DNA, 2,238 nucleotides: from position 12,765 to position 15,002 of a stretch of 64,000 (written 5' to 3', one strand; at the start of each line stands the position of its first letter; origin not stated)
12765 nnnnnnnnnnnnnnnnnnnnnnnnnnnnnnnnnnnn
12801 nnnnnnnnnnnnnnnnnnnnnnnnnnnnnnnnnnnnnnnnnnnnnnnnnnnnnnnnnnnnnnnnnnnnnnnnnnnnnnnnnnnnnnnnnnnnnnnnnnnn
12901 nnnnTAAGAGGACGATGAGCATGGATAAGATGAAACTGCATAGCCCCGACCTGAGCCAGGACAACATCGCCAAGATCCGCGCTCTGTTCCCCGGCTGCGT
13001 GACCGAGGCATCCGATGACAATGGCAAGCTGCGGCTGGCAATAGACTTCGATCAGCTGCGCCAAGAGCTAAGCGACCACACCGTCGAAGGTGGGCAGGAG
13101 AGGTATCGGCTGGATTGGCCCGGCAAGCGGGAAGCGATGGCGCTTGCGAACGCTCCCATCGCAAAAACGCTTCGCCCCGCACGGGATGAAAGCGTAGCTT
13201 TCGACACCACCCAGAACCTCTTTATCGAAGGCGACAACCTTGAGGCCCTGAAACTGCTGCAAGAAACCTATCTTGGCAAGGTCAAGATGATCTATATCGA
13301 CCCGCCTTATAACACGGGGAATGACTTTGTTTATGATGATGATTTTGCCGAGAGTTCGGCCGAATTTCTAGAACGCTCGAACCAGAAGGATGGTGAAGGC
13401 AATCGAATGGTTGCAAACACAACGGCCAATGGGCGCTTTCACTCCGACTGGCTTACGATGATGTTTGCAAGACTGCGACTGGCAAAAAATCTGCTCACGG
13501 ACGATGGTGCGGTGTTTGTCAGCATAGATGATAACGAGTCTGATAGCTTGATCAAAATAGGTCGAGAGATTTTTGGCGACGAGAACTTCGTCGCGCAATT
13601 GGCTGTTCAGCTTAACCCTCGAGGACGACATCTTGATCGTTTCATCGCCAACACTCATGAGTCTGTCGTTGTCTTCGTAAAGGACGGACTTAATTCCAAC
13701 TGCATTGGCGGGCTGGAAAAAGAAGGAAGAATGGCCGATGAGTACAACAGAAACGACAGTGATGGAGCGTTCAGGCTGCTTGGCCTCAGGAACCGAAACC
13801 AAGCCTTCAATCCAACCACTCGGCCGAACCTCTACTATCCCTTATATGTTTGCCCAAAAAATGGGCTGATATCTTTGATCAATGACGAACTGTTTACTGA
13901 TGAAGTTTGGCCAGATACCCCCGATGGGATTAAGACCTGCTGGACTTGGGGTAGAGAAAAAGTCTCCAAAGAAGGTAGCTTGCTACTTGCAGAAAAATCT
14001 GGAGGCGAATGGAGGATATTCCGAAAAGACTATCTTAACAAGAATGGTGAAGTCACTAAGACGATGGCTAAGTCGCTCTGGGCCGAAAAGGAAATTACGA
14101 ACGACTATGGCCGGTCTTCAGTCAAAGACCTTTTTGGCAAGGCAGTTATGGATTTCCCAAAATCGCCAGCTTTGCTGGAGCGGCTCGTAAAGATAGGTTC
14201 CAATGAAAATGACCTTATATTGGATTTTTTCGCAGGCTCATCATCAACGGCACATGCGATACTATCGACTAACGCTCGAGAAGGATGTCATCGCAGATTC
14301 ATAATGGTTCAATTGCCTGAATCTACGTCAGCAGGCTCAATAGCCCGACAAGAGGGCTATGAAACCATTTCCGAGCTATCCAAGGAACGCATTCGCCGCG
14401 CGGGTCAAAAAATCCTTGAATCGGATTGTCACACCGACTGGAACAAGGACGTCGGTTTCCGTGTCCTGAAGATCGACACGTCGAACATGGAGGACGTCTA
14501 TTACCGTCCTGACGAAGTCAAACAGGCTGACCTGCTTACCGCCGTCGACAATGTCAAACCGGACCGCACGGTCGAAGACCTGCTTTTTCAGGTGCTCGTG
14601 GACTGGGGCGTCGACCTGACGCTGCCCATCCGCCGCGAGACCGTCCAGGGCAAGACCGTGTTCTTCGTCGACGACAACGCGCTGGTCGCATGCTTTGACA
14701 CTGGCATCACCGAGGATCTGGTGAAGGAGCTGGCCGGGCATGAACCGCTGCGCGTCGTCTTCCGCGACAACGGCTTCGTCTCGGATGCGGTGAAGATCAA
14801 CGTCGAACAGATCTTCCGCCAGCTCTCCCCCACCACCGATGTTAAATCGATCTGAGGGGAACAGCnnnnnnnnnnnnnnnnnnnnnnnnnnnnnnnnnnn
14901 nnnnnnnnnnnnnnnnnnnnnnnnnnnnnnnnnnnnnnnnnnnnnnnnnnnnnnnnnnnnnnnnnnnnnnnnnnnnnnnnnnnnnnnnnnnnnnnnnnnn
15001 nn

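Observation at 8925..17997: Four-gene SNF2 helicase / DUF4391-like / Type III Mod / Type III Res operon: candidate uncharacterised composite defence system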

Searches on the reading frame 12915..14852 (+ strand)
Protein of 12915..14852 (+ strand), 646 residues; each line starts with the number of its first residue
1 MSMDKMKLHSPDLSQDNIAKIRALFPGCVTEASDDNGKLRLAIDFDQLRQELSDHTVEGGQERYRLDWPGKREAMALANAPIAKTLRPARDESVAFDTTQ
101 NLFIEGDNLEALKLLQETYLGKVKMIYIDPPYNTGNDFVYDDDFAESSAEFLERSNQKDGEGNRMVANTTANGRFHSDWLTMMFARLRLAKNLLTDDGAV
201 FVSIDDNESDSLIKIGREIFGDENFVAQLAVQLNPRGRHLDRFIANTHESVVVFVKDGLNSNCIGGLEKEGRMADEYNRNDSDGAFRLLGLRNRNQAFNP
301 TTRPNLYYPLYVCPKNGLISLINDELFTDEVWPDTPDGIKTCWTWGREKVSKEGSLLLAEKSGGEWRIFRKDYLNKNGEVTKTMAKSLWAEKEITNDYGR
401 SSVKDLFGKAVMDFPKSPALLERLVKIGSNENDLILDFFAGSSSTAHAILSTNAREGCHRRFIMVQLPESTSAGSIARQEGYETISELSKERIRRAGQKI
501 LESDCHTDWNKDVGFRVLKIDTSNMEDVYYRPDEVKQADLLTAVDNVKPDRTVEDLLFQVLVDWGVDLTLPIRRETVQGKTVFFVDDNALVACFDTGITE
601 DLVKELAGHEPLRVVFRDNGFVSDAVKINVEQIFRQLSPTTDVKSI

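Call 8: search_protein_families(library=pfam, proteins=[window:12915-14852:+], max_evalue=0.01)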
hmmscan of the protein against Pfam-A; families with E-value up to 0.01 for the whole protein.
window:12915-14852:+ (646 aa): 1 family
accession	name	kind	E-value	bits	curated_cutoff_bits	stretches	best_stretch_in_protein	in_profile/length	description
PF01555.25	N6_N4_Mtase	-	8.4e-29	101.5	26.7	1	123-455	1-205/221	DNA methylase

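Call 9: search_protein_families(library=padloc, proteins=[window:12915-14852:+], max_evalue=0.01)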
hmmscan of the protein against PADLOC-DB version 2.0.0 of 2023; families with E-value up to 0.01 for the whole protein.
window:12915-14852:+ (646 aa): 36 families (the best 25 are shown)
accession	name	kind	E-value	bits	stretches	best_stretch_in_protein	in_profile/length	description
PDLC03634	MTase_III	-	1.9e-216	718.8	1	3-646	2-621/621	Type III methyltransferase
PDLC03641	MTase_III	-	5.6e-105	350.3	1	18-527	19-504/657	Type III methyltransferase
PDLC03637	MTase_III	-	9.7e-86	286.4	2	19-283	52-289/513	Type III methyltransferase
PDLC03644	MTase_III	-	6.4e-82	274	1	66-479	4-393/542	Type III methyltransferase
PDLC03642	MTase_III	-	1.9e-52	176.7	1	89-471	71-401/528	Type III methyltransferase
PDLC03640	MTase_III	-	1.4e-46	157.1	2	89-254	34-196/654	Type III methyltransferase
PDLC03636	MTase_III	-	3.3e-45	152.9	2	175-478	92-404/575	Type III methyltransferase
PDLC03635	MTase_III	-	1.2e-41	141.3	2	172-447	260-546/708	Type III methyltransferase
PDLC03639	MTase_III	-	1.1e-40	137.6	2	91-320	73-277/639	Type III methyltransferase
PDLC03638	MTase_III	-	6.2e-31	105.5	3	176-254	428-506/816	Type III methyltransferase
PDLC03354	MTase_II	-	6.6e-27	92.6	2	62-254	23-204/425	Type II methyltransferase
PDLC03646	MTase_III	-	2.3e-26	89.9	3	97-148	468-520/1057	Type III methyltransferase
PDLC03645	MTase_III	-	1.4e-21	74.3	3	102-149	141-189/709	Type III methyltransferase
PDLC03633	MTase_III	-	1.8e-21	74.5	2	92-256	69-228/616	Type III methyltransferase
PDLC03300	MTase_II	-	6.1e-21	72.8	2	98-258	9-164/302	Type II methyltransferase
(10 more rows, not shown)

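Call 10: search_protein_families(library=ncbifam, proteins=[window:12915-14852:+], max_evalue=0.01)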
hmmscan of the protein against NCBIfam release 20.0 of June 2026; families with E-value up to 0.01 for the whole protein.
window:12915-14852:+ (646 aa): 2 families
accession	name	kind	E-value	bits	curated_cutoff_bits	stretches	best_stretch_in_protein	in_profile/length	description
NF008572.0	PRK11524.1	equivalog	9.7e-11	41.3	292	2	94-153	8-63/294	adenine-specific DNA-methyltransferase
NF050803.1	DnaMtaseCcrMCaul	equivalog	2.8e-05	23.2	830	0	399-474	173-242/350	adenine-specific DNA-methyltransferase CcrM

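Call 57: search_solved_structures(query=window:12915-14852:+, max_evalue=0.001)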
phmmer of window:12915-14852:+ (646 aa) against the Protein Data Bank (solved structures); distinct sequences matched with E-value up to 0.001: 6.
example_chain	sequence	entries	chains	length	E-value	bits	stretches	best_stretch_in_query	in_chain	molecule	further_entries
4zcf_A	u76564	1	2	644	2.3e-53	184.7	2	18-257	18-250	Restriction endonuclease EcoP15I, modification subunit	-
6k0w_B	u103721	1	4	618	2.4e-53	184.7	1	63-520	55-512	Adenine specific DNA methyltransferase (Mod)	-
7dsu_A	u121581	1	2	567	1.3e-46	162.4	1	90-480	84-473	Mbo45V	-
1g60_A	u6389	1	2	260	0.00012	23.8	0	413-448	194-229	Adenine-specific Methyltransferase MboIIA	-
1nw8_A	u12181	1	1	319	0.00042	22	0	416-454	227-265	MODIFICATION METHYLASE RSRI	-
1eg2_A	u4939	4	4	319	0.00046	21.9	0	416-454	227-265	MODIFICATION METHYLASE RSRI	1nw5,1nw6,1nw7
